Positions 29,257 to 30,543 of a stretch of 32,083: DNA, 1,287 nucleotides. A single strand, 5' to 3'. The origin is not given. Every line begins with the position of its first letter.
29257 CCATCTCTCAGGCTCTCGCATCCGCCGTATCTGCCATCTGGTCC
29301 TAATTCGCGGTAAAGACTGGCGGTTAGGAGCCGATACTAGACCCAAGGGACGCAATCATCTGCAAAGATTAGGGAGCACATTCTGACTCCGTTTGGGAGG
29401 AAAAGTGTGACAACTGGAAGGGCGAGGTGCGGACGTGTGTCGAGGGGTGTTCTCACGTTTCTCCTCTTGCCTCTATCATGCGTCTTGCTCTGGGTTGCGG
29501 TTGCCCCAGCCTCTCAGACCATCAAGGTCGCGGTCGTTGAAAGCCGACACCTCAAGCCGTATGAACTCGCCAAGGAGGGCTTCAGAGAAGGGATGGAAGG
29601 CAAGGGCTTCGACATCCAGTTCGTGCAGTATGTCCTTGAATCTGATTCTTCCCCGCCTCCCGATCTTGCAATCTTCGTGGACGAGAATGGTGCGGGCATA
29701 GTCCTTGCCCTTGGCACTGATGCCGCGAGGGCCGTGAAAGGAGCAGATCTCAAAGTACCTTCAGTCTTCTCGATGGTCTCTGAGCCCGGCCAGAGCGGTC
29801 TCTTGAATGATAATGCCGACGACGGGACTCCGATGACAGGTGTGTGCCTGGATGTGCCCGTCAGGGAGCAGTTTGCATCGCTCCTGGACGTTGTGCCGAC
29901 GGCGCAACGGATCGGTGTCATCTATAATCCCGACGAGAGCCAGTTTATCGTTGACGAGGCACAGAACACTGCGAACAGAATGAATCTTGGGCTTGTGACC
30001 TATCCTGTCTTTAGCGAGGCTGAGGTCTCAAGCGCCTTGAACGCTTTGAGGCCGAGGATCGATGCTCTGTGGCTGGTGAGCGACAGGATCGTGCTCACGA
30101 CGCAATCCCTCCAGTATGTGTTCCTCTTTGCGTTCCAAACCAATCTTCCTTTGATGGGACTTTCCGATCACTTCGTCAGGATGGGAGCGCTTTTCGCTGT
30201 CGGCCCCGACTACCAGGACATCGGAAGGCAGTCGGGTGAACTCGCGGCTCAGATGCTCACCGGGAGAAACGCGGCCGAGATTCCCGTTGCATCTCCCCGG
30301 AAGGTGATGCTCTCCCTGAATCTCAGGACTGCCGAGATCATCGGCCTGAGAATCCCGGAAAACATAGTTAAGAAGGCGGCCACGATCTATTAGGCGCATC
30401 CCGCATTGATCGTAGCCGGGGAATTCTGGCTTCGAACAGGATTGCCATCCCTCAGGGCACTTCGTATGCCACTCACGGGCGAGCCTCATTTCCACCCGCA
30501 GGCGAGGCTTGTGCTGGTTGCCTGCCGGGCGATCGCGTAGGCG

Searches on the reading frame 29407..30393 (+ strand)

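Call 72: search_protein_families(library=pfam, proteins=[window:29407-30393:+], max_evalue=0.0001)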
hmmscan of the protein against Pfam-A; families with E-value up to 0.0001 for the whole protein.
window:29407-30393:+ (328 aa): 1 family
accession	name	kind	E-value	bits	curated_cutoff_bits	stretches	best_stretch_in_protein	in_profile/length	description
PF04392.18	ABC_sub_bind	-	1.3e-36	126.7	25.9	1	54-326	15-291/293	ABC transporter substrate binding protein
